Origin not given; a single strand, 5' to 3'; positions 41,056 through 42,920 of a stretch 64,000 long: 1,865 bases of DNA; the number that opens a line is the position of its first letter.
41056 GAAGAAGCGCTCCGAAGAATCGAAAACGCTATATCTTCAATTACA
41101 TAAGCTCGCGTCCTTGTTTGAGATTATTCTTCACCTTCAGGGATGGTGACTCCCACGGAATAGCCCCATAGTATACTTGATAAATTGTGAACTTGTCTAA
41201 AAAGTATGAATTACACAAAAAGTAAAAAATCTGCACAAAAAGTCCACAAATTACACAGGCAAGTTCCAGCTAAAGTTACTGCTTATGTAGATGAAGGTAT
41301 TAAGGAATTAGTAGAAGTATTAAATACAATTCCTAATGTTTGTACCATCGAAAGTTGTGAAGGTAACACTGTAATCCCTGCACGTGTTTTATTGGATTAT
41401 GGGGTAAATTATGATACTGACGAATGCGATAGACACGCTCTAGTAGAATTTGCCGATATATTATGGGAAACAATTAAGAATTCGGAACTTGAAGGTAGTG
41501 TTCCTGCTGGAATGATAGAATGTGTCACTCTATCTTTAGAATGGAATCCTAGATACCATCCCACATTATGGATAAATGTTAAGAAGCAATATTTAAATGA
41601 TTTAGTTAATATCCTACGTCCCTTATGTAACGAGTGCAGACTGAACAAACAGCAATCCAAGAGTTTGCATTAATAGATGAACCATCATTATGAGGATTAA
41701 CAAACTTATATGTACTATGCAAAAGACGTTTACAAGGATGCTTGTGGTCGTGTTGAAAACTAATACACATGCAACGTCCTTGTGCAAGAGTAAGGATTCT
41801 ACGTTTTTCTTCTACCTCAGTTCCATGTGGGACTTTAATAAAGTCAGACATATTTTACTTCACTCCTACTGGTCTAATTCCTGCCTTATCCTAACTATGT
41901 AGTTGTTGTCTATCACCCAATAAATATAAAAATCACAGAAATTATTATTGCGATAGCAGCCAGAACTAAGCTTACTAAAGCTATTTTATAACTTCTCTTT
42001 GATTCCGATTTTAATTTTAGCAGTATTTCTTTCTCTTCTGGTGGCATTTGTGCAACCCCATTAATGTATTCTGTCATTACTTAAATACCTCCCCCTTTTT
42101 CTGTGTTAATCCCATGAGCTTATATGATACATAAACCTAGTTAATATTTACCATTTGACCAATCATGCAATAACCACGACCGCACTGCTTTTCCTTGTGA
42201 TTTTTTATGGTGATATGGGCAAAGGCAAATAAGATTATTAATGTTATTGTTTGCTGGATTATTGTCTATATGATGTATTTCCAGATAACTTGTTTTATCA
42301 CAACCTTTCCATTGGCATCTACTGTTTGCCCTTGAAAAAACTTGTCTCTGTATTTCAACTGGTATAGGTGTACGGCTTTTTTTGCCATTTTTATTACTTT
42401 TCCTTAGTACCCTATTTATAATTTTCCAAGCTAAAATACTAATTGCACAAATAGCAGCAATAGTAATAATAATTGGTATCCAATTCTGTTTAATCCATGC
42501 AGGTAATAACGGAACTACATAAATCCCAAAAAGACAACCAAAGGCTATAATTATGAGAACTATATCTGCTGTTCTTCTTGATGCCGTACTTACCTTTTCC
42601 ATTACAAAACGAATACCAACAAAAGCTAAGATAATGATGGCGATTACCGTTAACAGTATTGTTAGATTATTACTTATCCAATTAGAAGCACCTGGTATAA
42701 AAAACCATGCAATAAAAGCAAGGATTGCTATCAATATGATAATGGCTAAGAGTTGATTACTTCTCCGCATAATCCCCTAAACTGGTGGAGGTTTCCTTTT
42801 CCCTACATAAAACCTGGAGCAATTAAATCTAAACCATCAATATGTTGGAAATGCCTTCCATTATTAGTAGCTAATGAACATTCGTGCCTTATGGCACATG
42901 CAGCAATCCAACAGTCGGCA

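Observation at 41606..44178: Candidate novel multi-gene toxin/defence operon: 316-aa unknown + PIN + membrane-tethered HNH + two small proteins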

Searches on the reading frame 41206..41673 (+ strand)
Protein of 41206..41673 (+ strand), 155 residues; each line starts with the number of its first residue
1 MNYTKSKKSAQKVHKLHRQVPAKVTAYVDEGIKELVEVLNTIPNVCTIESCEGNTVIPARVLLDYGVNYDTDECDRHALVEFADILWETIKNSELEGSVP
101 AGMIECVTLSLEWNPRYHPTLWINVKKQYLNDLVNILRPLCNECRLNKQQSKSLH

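Call 3: search_protein_families(library=pfam, proteins=[window:41206-41673:+], max_evalue=0.1)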
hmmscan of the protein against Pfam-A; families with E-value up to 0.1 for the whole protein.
window:41206-41673:+ (155 aa): 1 family
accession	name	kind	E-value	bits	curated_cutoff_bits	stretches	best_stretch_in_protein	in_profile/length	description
PF02676.19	TYW3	-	0.00061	19.6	27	1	22-56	17-51/211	Methyltransferase TYW3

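Call 4: search_protein_families(library=padloc, proteins=[window:41206-41673:+], max_evalue=0.1)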
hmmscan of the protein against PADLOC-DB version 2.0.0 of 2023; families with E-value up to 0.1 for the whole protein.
window:41206-41673:+ (155 aa): 0 families

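Call 6: search_protein_families(library=ncbifam, proteins=[window:41206-41673:+], max_evalue=0.1)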
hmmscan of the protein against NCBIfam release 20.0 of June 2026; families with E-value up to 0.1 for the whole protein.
window:41206-41673:+ (155 aa): 4 families
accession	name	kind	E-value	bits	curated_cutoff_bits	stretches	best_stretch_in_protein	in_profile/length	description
NF003267.0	PRK04235.1-6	equivalog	3e-05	23.9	190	1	12-57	7-52/196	hypothetical protein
NF052439.1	HMPDioxPhnZ1GIM8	equivalog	0.019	14.4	300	1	5-117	15-123/199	hydroxymethylphosphonate dioxygenase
NF047731.1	tRNAMtaseTaw3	equivalog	0.036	13.8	200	1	20-56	12-48/185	tRNA(Phe) 7-((3-amino-3-carboxypropyl)-4-demethylwyosine(37)-N(4))-methyltransferase Taw3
NF003266.0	PRK04235.1-5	equivalog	0.077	12.6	329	0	11-57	11-57/197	hypothetical protein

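Call 64: search_protein_families(library=phrogs, proteins=[window:41206-41673:+], max_evalue=0.01)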
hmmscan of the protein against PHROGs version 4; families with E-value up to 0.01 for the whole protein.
window:41206-41673:+ (155 aa): 1 family
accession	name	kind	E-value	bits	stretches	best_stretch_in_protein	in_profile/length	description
phrog_7413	-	unknown function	0.00038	21.5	1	27-55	28-56/156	-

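Call 74: search_solved_structures(query=window:41206-41673:+, max_evalue=1)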
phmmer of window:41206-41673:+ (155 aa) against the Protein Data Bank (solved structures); distinct sequences matched with E-value up to 1: 3.
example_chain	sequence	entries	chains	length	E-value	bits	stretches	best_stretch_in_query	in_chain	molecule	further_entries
5o9x_A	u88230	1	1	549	0.064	16.7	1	22-108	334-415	Phosphoacetylglucosamine mutase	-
4bju_A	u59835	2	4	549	0.064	16.7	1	22-108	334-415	N-ACETYLGLUCOSAMINE-PHOSPHATE MUTASE | Phosphoacetylglucosamine mutase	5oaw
9uob_A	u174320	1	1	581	0.35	14.3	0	91-110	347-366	Protein kinase domain-containing protein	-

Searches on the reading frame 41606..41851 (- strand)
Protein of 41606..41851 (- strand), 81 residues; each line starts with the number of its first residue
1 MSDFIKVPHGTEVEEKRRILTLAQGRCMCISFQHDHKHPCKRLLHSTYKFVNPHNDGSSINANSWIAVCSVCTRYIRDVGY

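Call 3: search_protein_families(library=pfam, proteins=[window:41606-41851:-], max_evalue=0.1)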
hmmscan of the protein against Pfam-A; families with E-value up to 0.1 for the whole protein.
window:41606-41851:- (81 aa): 0 families

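Call 4: search_protein_families(library=padloc, proteins=[window:41606-41851:-], max_evalue=0.1)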
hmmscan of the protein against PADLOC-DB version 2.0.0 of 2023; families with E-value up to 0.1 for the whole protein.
window:41606-41851:- (81 aa): 0 families

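Call 6: search_protein_families(library=ncbifam, proteins=[window:41606-41851:-], max_evalue=0.1)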
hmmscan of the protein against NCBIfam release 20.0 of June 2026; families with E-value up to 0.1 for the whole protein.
window:41606-41851:- (81 aa): 0 families

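Call 64: search_protein_families(library=phrogs, proteins=[window:41606-41851:-], max_evalue=0.01)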
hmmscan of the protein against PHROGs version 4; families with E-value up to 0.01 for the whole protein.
window:41606-41851:- (81 aa): 0 families

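Call 65: search_dna_similar(query=window:41606-41851:-, collection=phages, mode=protein, max_evalue=0.1, max_rows=10)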
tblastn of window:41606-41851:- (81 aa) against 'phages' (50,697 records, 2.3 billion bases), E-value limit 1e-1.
No match.

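Call 73: search_solved_structures(query=window:41606-41851:-, max_evalue=10)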
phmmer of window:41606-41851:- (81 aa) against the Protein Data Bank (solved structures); distinct sequences matched with E-value up to 10: 0.

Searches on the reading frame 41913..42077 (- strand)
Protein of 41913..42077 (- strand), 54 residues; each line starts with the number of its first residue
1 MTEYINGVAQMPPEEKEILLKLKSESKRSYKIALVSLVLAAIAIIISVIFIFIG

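Call 3: search_protein_families(library=pfam, proteins=[window:41913-42077:-], max_evalue=0.1)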
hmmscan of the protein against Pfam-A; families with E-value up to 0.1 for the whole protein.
window:41913-42077:- (54 aa): 1 family
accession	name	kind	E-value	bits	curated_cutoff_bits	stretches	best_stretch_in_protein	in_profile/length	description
PF14927.11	Neurensin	-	0.041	14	27.7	1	5-54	13-62/132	Neurensin/Transmembrane protein 74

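Call 4: search_protein_families(library=padloc, proteins=[window:41913-42077:-], max_evalue=0.1)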
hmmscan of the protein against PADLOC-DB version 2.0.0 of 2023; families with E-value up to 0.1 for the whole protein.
window:41913-42077:- (54 aa): 0 families

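Call 6: search_protein_families(library=ncbifam, proteins=[window:41913-42077:-], max_evalue=0.1)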
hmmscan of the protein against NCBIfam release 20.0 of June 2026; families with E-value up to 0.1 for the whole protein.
window:41913-42077:- (54 aa): 1 family
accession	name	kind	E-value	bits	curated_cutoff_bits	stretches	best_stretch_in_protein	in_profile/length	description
NF009025.0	PRK12361.1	equivalog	0.073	11.2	505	1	4-49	402-447/546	hypothetical protein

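Call 64: search_protein_families(library=phrogs, proteins=[window:41913-42077:-], max_evalue=0.01)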
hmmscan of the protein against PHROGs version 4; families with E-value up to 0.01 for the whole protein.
window:41913-42077:- (54 aa): 0 families

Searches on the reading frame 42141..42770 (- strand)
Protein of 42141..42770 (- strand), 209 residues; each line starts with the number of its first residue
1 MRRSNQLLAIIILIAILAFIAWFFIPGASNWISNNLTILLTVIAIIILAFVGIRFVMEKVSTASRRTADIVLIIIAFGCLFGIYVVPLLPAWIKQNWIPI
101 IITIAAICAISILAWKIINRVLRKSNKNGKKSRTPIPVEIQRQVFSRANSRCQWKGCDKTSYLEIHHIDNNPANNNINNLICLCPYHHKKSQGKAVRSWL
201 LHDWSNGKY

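Call 3: search_protein_families(library=pfam, proteins=[window:42141-42770:-], max_evalue=0.1)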
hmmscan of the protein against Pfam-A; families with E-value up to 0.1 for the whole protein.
window:42141-42770:- (209 aa): 6 families
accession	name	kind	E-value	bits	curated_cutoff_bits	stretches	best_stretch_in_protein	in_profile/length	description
PF13392.12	HNH_3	-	3.9e-05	23.6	24.8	1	163-183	19-39/46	HNH endonuclease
PF04893.22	Yip1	-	0.00014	22.2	28.6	1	8-128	26-154/173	Yip1 domain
PF16786.11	RecA_dep_nuc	-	0.0014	19.2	26.9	1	152-197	20-64/103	Recombination enhancement, RecA-dependent nuclease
PF07695.17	7TMR-DISM_7TM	-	0.0036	17.7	29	1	9-116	40-141/205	7TM diverse intracellular signalling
PF01027.25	Bax1-I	-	0.019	15.2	34.1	1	7-117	10-117/207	Inhibitor of apoptosis-promoting Bax1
PF19529.4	DUF6057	-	0.046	13.1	29.8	1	10-129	126-263/569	Family of unknown function (DUF6057)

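Call 4: search_protein_families(library=padloc, proteins=[window:42141-42770:-], max_evalue=0.1)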
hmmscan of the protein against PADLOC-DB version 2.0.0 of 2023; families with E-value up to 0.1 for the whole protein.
window:42141-42770:- (209 aa): 11 families
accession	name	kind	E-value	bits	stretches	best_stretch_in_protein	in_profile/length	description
PDLC00739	Effector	-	5.2e-06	24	1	130-162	2-34/378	Endonuclease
PDLC00642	ZorE2|ZorE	-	2.9e-05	21.6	1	151-190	218-257/283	HNH endonuclease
PDLC00643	ZorE2|ZorE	-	0.00036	18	1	152-190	221-260/282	HNH endonuclease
PDLC00746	Effector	-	0.0009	16.4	1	131-162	12-43/389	Endonuclease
PDLC00644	ZorE2|ZorE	-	0.0015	16.3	1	155-190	202-237/267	HNH endonuclease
PDLC00751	Effector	-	0.0019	15.2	1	128-160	123-155/530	Endonuclease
PDLC03703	HEase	-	0.007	14.2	1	162-188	22-48/269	homing endonuclease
PDLC03673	HEase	-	0.013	13.1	1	157-193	99-135/227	homing endonuclease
PDLC00645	ZorE2|ZorE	-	0.013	12.6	1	151-191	214-254/375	HNH endonuclease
PDLC04772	PDC-M68A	-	0.022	12.7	0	173-191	67-85/253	-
PDLC01997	SAVED1--SAVED_HNH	-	0.026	12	0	132-160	2-28/368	-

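Call 6: search_protein_families(library=ncbifam, proteins=[window:42141-42770:-], max_evalue=0.1)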
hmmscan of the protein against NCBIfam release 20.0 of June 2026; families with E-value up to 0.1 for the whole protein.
window:42141-42770:- (209 aa): 5 families
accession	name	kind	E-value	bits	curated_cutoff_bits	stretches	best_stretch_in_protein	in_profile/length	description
NF040563.1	guided_IscB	equivalog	3.8e-06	26.3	175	1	136-198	179-242/314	RNA-guided endonuclease IscB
NF038221.1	IcmJ_DotN_IVB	equivalog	4.8e-06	26.2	100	1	139-186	32-79/205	type IVB secretion system protein IcmJDotN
TIGR03025.1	EPS_sugtrans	subfamily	0.0029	16.9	295.55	1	11-133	7-126/445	exopolysaccharide biosynthesis polyprenyl glycosylphosphotransferase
NF003014.0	PRK03854.1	equivalog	0.0046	16.2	338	1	8-122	248-365/386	glucans biosynthesis protein MdoC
TIGR03023.1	WcaJ_sugtrans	equivalog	0.012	14.9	410.75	1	11-136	7-133/453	undecaprenyl-phosphate glucose phosphotransferase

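Call 17: find_homologous_proteins(query=window:42141-42770:-)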
Query window:42141-42770:- (209 aa): 4 proteins with E <= 0.001 among 2099 candidates.
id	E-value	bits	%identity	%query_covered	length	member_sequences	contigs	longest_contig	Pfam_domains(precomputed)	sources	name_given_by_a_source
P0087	7.8e-134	462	100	100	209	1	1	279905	PF13392.13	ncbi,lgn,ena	-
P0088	3.8e-93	329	68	100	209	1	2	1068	-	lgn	-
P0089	2.1e-80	287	81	73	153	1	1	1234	-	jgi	jgi:hypothetical protein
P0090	7.1e-73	263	55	100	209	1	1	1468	-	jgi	jgi:hypothetical protein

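Call 18: find_encoding_contigs(protein=P0090, flank=5000, max_places=3)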
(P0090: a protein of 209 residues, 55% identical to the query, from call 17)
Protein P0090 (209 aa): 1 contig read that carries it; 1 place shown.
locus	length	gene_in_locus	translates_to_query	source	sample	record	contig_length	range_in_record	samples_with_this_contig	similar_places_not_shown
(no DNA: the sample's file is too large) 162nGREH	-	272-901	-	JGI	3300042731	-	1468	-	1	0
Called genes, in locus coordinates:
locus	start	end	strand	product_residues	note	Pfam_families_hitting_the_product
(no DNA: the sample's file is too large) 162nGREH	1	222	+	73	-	?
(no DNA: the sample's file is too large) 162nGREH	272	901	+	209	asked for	-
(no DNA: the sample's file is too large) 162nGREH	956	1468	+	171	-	?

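Call 19: find_encoding_contigs(protein=P0089, flank=5000, max_places=3)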
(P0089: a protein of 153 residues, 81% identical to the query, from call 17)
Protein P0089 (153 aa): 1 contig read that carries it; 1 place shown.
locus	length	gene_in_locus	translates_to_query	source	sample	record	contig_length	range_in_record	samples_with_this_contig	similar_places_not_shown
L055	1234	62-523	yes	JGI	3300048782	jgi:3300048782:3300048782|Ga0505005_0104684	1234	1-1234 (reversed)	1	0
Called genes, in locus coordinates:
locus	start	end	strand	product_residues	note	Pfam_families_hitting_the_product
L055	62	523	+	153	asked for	-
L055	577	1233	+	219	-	?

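Call 20: find_encoding_contigs(protein=P0088, flank=5000, max_places=3)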
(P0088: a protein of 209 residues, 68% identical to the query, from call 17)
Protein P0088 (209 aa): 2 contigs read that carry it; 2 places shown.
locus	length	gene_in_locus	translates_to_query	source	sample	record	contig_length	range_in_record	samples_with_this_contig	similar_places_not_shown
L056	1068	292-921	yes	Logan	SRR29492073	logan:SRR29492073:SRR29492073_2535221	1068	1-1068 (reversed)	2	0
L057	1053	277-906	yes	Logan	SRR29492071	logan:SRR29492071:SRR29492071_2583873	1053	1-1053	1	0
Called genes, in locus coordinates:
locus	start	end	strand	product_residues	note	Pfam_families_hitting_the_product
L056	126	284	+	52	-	-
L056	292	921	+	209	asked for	-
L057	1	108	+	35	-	?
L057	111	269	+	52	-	-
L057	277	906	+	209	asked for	-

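Call 64: search_protein_families(library=phrogs, proteins=[window:42141-42770:-], max_evalue=0.01)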
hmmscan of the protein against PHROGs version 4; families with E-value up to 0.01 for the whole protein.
window:42141-42770:- (209 aa): 16 families
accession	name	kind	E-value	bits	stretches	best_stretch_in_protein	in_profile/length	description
phrog_1271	-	DNA, RNA and nucleotide metabolism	5.4e-09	36.9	1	134-198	250-322/361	HNH endonuclease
phrog_333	-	DNA, RNA and nucleotide metabolism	8.5e-08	33.5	1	127-194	8-82/138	HNH endonuclease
phrog_8048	-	DNA, RNA and nucleotide metabolism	2.6e-07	31.1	1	121-191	150-225/273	HNH endonuclease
phrog_119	-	DNA, RNA and nucleotide metabolism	3.8e-07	30.3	1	125-194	180-257/443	HNH endonuclease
phrog_10822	-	DNA, RNA and nucleotide metabolism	2.6e-06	28.3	1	119-190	75-146/245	HNH endonuclease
phrog_740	-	DNA, RNA and nucleotide metabolism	2.6e-06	27.7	1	121-192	10-85/332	HNH endonuclease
phrog_589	-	DNA, RNA and nucleotide metabolism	4.7e-06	27.5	1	124-198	65-145/179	HNH endonuclease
phrog_144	-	DNA, RNA and nucleotide metabolism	8.9e-06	26.5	1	139-191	74-132/175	HNH endonuclease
phrog_15471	-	DNA, RNA and nucleotide metabolism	9.6e-06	26.6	1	163-208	51-93/183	HNH endonuclease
phrog_8446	-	DNA, RNA and nucleotide metabolism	3.1e-05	24.7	1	141-196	132-200/211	HNH endonuclease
phrog_7545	-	DNA, RNA and nucleotide metabolism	3.6e-05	25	1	148-190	88-131/160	HNH endonuclease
phrog_7370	-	DNA, RNA and nucleotide metabolism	0.00036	21.6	1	124-194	16-86/115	HNH endonuclease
phrog_5956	-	DNA, RNA and nucleotide metabolism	0.00079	20.1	1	127-192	37-108/138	HNH endonuclease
phrog_14736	-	DNA, RNA and nucleotide metabolism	0.00095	19.9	1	156-193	43-80/202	HNH endonuclease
phrog_14913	-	DNA, RNA and nucleotide metabolism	0.004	18.2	1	160-191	56-87/149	HNH endonuclease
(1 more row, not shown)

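Call 66: search_dna_similar(query=window:42141-42770:-, collection=plasmids, mode=protein, max_evalue=0.001, max_rows=10)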
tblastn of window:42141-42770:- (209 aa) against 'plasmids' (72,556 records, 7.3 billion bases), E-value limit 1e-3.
No match.
